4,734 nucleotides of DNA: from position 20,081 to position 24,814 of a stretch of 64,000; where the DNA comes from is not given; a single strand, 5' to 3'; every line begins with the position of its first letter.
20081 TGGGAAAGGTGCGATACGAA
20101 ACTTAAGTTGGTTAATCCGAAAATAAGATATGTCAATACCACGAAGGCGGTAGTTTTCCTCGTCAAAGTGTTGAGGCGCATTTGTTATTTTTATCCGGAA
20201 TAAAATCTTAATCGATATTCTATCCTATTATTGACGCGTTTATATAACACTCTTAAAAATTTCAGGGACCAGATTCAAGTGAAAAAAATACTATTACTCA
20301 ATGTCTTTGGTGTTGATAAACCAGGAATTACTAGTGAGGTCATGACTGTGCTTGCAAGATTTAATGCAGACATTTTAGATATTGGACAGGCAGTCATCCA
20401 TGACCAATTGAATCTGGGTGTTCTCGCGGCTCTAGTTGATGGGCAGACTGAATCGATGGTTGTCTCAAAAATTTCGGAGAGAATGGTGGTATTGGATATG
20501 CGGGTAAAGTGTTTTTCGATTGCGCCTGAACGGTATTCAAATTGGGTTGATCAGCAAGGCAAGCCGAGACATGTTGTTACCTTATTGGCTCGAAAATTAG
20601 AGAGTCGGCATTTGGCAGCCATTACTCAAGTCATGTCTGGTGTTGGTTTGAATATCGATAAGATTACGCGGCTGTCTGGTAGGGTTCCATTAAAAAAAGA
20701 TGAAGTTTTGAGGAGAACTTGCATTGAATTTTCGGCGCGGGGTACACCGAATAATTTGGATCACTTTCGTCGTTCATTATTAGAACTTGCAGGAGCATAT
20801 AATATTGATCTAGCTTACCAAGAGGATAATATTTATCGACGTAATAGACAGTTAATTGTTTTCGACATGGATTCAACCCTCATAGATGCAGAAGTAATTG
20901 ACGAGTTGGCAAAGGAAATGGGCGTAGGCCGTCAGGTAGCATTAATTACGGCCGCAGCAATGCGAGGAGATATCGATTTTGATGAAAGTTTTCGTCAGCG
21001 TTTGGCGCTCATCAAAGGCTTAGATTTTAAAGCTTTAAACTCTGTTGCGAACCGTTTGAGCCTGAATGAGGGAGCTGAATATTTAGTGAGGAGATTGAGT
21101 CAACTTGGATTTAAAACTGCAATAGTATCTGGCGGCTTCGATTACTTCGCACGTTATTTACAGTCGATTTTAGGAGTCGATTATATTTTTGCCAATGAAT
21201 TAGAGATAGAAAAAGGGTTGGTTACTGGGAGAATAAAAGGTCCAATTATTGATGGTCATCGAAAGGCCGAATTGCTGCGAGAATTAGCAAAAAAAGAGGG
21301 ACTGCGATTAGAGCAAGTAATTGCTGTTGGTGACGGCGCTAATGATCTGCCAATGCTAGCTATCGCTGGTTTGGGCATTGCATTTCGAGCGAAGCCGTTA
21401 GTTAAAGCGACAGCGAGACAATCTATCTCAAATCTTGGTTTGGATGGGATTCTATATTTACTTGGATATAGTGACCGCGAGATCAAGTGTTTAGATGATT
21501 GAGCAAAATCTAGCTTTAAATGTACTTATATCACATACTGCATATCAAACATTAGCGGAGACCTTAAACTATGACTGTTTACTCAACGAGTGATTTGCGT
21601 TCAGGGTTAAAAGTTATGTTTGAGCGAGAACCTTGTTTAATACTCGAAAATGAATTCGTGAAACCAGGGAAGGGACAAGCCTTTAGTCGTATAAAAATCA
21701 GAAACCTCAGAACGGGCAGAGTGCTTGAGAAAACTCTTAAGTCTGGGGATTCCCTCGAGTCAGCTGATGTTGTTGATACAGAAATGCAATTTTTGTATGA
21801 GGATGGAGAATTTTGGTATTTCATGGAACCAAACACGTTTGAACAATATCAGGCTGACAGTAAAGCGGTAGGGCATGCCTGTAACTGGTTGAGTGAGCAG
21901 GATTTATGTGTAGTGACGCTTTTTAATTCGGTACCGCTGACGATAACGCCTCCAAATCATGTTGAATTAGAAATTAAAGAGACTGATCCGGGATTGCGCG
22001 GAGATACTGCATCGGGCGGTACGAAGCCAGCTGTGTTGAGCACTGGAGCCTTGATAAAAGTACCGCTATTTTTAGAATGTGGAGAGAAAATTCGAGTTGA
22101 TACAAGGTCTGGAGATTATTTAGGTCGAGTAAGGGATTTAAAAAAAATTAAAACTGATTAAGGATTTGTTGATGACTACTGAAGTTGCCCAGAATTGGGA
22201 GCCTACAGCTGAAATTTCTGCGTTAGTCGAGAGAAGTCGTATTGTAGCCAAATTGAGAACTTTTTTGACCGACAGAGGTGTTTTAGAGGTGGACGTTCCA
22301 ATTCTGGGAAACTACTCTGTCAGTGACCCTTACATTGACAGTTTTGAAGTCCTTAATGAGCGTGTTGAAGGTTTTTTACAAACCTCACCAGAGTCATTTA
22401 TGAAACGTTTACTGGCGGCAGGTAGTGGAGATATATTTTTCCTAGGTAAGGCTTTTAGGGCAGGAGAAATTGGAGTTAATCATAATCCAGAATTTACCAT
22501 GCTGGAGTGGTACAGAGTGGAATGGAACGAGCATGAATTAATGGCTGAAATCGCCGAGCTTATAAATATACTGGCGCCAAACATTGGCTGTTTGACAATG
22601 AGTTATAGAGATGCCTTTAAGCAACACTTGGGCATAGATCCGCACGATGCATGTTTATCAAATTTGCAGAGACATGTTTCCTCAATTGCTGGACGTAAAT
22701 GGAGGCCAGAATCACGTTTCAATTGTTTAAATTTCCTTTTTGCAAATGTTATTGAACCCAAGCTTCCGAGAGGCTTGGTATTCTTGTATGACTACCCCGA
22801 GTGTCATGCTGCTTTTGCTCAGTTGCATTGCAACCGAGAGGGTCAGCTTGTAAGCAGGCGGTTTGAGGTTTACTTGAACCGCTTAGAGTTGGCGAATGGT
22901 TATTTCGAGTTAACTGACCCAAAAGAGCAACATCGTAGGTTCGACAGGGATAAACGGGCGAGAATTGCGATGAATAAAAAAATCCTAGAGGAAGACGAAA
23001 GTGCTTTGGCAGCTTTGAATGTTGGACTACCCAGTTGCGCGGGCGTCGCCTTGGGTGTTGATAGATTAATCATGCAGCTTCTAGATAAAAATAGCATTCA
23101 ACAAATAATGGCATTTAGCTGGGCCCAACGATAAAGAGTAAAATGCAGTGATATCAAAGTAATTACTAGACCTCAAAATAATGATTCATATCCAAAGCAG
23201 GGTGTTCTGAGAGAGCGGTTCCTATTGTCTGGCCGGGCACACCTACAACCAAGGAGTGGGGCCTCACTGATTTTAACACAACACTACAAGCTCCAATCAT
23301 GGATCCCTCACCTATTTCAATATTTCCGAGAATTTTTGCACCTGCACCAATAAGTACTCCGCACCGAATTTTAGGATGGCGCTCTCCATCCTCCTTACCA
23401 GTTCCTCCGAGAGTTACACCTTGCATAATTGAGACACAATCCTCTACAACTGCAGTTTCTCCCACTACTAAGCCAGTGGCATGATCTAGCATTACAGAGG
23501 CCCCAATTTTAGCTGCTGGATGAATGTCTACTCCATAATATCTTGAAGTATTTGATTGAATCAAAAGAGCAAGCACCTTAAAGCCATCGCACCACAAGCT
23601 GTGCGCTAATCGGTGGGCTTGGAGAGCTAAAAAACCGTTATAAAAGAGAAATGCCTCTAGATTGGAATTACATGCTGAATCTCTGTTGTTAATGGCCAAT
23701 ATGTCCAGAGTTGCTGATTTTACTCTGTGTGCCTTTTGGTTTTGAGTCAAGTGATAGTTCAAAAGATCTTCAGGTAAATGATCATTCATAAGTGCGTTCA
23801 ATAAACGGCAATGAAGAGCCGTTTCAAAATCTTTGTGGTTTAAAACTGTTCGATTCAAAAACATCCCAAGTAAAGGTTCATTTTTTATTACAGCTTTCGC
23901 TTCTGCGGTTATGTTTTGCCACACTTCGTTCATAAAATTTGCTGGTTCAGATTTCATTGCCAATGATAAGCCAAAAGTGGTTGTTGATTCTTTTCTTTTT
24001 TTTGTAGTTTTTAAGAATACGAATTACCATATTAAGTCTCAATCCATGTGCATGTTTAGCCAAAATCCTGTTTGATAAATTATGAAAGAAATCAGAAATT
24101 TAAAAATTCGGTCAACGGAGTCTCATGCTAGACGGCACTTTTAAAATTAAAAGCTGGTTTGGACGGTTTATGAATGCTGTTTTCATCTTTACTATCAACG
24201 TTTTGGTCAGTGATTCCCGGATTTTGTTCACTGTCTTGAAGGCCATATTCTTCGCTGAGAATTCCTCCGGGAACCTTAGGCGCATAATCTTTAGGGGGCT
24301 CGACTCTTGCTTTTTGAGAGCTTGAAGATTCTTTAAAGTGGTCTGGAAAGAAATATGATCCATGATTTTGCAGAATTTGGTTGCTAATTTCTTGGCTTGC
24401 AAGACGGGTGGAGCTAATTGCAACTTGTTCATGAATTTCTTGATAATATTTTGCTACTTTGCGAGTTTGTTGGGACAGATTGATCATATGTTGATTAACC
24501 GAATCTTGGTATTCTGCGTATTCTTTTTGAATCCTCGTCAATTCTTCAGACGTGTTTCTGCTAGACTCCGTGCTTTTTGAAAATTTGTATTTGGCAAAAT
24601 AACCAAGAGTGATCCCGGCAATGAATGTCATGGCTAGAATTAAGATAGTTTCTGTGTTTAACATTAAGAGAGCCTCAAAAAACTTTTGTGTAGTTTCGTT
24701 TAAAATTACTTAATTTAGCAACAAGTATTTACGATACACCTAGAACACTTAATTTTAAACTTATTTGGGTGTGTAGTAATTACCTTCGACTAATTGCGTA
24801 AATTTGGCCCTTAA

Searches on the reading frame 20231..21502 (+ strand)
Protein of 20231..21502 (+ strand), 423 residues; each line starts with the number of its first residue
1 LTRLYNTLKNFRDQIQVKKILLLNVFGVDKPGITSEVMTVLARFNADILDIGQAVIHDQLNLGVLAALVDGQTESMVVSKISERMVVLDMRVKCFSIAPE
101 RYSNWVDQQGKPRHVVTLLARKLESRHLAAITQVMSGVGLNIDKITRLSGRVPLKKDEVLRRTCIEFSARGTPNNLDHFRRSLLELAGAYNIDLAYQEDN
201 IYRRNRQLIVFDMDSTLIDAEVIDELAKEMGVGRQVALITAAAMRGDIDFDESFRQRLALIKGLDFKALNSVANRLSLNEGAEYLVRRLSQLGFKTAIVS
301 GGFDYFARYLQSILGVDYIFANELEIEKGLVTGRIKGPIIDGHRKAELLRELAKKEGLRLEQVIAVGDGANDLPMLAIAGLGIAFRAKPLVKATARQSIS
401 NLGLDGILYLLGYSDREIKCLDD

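Call 23: search_protein_families(library=pfam, proteins=[window:20231-21502:+], max_evalue=0.00001)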
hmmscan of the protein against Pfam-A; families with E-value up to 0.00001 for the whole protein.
window:20231-21502:+ (423 aa): 6 families
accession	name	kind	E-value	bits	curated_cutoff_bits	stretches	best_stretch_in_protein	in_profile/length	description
PF12710.13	HAD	-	2.2e-25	90.6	27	1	209-376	1-188/189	haloacid dehalogenase-like hydrolase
PF00702.32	Hydrolase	-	1.6e-22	81.2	26.4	1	208-380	3-191/191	haloacid dehalogenase-like hydrolase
PF13740.12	ACT_6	-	1.4e-17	63.7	23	1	20-93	2-74/76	ACT domain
PF08282.18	Hydrolase_3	-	3.4e-12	47.1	20.9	1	342-410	185-254/255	haloacid dehalogenase-like hydrolase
PF01842.31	ACT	-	4.4e-06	26.8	27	0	23-61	3-40/66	ACT domain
PF21086.3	ACT_PSP_2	-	9.7e-06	26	24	0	114-195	3-75/77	ACT domain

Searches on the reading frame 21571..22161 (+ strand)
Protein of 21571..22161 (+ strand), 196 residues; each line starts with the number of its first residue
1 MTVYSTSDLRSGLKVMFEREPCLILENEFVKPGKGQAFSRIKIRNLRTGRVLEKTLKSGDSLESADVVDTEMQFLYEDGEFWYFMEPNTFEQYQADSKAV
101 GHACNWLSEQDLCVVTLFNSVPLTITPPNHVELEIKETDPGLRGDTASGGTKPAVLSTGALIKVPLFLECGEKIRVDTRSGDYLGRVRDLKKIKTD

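Call 23: search_protein_families(library=pfam, proteins=[window:21571-22161:+], max_evalue=0.00001)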
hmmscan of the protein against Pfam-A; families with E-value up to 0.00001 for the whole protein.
window:21571-22161:+ (196 aa): 3 families
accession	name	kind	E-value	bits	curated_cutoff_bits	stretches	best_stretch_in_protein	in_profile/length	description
PF09285.17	Elong-fact-P_C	-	1.3e-24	86.1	25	1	131-186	1-56/56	Elongation factor P, C-terminal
PF08207.18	EFP_N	-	8.9e-24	83.7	23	1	5-62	1-58/58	Elongation factor P (EF-P) KOW-like domain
PF01132.26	EFP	-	2.4e-18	66.2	27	1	71-123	2-54/54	Elongation factor P (EF-P) OB domain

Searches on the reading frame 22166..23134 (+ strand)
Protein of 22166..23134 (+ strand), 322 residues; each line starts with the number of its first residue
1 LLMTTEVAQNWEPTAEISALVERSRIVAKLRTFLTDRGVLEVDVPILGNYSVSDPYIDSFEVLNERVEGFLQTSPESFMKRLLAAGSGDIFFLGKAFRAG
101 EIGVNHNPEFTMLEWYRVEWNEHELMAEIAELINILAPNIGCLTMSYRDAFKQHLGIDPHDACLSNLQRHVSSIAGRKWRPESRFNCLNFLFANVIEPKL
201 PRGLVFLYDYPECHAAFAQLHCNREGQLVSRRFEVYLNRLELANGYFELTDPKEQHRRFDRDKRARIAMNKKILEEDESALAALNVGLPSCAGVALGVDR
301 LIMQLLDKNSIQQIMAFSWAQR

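Call 23: search_protein_families(library=pfam, proteins=[window:22166-23134:+], max_evalue=0.00001)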
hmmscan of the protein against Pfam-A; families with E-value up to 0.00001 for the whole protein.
window:22166-23134:+ (322 aa): 1 family
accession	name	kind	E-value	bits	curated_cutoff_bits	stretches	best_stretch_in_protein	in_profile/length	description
PF00152.25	tRNA-synt_2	-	2.4e-45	155.4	25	1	20-318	22-305/308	tRNA synthetases class II (D, K and N)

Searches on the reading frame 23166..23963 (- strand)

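Call 23: search_protein_families(library=pfam, proteins=[window:23166-23963:-], max_evalue=0.00001)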
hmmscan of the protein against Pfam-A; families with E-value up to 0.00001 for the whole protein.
window:23166-23963:- (265 aa): 2 families
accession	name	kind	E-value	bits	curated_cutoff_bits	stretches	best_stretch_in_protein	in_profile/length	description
PF06426.19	SATase_N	-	4.2e-25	88.5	21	1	14-116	1-105/105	Serine acetyltransferase, N-terminal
PF00132.30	Hexapep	-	2.3e-11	43.3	27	1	196-230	1-35/36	Bacterial transferase hexapeptide (six repeats)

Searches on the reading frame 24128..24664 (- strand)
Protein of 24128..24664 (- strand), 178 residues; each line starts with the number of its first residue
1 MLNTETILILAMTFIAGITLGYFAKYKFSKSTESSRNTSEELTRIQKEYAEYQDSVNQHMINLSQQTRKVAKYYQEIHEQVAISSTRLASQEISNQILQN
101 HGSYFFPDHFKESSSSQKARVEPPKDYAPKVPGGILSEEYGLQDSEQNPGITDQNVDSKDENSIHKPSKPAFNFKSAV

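Call 23: search_protein_families(library=pfam, proteins=[window:24128-24664:-], max_evalue=0.00001)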
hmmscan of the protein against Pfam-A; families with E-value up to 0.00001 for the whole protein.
window:24128-24664:- (178 aa): 1 family
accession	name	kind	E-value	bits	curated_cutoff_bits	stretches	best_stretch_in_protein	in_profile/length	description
PF06295.17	ZapG-like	-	5.8e-15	55.9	33.5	1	12-132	3-118/123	Z-ring associated protein G-like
